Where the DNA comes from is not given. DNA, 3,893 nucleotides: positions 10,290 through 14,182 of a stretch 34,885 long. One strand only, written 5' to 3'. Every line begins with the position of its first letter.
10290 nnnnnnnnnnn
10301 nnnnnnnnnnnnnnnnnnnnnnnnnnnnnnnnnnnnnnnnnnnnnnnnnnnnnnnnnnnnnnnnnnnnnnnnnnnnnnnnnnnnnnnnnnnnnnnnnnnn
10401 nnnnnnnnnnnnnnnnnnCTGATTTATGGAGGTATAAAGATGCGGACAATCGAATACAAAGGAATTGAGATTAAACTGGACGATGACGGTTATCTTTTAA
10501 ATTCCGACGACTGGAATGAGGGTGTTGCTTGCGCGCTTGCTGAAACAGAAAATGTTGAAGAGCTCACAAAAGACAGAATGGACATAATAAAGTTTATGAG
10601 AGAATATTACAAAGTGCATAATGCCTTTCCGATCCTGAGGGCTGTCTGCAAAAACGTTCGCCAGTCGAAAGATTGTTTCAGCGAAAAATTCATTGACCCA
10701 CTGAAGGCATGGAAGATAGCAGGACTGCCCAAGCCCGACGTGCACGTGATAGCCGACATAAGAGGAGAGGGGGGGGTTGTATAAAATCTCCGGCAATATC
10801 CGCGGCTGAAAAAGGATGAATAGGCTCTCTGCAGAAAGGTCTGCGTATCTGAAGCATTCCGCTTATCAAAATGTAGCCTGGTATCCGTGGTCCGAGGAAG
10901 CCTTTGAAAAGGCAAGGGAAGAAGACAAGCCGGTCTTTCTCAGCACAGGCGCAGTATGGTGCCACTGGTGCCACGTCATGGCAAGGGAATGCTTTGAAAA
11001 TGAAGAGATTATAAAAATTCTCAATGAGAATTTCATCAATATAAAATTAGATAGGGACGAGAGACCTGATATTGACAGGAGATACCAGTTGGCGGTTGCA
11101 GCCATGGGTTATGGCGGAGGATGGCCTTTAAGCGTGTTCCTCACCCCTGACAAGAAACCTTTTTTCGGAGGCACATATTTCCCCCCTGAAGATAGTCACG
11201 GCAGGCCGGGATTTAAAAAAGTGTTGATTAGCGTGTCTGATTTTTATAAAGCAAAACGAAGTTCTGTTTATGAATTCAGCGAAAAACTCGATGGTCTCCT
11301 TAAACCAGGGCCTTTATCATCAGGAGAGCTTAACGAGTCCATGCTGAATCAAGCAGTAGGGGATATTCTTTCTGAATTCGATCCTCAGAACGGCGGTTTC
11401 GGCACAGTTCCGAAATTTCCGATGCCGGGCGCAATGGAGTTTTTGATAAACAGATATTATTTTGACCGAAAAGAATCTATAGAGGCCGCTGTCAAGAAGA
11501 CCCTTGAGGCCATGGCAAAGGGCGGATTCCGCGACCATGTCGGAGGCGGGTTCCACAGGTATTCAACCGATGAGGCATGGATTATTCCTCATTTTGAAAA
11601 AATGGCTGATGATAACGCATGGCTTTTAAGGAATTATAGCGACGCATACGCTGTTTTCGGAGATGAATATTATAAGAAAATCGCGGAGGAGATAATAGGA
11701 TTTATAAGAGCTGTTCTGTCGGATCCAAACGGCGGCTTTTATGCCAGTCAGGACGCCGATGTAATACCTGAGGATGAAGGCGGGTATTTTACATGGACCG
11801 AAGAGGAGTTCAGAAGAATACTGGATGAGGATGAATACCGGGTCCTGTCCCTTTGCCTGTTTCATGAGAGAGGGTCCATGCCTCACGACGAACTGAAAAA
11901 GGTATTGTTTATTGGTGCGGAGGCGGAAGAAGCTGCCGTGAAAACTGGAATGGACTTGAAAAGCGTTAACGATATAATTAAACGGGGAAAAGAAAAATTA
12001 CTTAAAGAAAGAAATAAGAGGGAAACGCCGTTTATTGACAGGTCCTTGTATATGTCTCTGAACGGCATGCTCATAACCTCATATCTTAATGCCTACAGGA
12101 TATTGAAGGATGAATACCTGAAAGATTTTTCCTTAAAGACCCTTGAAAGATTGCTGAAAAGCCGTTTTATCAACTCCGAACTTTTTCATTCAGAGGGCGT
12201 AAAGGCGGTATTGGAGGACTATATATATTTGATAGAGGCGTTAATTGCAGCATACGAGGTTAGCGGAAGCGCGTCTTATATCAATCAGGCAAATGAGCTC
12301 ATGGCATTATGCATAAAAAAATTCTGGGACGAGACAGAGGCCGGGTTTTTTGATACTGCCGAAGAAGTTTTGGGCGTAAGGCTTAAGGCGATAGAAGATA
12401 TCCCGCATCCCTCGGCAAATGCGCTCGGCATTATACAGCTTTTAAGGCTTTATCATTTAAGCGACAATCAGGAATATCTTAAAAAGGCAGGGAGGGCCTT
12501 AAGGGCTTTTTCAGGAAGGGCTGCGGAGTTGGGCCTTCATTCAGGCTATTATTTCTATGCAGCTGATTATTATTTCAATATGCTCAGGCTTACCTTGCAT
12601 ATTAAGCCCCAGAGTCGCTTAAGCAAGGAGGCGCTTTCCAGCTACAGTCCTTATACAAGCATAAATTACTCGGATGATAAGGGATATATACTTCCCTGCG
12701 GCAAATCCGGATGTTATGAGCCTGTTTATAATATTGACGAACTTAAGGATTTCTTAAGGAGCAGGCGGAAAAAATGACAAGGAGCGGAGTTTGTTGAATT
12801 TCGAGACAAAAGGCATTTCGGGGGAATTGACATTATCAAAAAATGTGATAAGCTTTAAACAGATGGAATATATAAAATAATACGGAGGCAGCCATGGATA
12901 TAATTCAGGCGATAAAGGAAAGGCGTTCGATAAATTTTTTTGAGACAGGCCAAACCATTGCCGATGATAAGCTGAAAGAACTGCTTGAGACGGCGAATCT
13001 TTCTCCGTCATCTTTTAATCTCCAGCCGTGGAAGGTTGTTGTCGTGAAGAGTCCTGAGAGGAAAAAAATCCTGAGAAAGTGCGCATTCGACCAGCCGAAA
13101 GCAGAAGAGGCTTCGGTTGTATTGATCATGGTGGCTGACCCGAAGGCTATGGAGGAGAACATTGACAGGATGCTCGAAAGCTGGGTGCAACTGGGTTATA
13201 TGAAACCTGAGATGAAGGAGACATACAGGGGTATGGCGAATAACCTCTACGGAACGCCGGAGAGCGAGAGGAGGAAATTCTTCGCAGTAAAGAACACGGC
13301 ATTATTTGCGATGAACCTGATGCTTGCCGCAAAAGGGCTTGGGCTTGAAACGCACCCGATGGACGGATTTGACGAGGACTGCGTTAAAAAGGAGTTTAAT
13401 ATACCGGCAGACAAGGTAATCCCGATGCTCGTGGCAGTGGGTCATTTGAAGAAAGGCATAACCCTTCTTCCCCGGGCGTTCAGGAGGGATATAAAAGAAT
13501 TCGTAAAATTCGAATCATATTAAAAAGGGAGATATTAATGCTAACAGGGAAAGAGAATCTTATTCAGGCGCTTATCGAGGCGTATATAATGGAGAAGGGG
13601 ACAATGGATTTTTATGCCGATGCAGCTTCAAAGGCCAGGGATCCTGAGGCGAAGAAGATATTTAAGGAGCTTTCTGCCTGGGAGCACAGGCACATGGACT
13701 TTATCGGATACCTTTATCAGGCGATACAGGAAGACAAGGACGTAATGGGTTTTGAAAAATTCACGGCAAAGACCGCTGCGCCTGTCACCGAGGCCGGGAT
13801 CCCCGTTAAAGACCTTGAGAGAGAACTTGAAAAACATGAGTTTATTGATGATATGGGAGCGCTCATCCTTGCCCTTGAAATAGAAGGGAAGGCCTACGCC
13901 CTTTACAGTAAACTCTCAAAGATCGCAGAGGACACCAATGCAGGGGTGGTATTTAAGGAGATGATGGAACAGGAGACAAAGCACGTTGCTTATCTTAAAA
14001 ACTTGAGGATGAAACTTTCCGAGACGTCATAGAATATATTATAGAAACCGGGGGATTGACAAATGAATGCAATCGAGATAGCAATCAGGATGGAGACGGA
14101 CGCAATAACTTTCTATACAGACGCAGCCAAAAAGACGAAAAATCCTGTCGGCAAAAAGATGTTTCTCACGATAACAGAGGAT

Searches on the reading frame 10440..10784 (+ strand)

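Call 74: search_protein_families(library=pfam, proteins=[window:10440-10784:+], max_evalue=0.00001)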
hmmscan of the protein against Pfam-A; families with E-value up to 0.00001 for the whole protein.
window:10440-10784:+ (114 aa): 1 family
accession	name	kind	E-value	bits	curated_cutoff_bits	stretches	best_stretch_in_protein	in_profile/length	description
PF04358.19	DsrC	-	3.1e-21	76.2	24.9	1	6-100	2-104/107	DsrC like protein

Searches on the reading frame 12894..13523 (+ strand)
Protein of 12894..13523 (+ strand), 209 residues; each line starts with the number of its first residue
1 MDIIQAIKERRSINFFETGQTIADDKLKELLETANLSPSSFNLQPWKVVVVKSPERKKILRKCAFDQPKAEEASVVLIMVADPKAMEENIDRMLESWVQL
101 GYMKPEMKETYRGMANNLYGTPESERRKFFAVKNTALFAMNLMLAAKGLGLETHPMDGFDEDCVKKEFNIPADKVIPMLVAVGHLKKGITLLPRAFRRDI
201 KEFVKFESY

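Call 74: search_protein_families(library=pfam, proteins=[window:12894-13523:+], max_evalue=0.00001)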
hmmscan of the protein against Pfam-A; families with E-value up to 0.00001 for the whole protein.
window:12894-13523:+ (209 aa): 2 families
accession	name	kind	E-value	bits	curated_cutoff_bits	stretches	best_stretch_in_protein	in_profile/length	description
PF00881.29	Nitroreductase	-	4.9e-28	98.8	23.5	1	7-184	1-167/167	Nitroreductase family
PF14512.11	TM1586_NiRdase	-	2.3e-07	31.1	27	0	19-53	151-186/215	Putative TM nitroreductase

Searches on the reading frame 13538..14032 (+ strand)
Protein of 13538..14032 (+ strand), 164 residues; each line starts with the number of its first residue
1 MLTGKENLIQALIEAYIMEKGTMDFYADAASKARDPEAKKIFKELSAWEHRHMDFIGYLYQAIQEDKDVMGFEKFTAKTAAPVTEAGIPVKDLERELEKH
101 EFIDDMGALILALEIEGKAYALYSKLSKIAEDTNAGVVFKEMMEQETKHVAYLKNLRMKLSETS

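Call 74: search_protein_families(library=pfam, proteins=[window:13538-14032:+], max_evalue=0.00001)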
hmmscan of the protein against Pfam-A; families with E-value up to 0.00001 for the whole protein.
window:13538-14032:+ (164 aa): 1 family
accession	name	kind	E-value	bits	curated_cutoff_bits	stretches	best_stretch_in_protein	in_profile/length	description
PF02915.23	Rubrerythrin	-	4e-12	47.1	22.8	1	12-156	3-136/137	Rubrerythrin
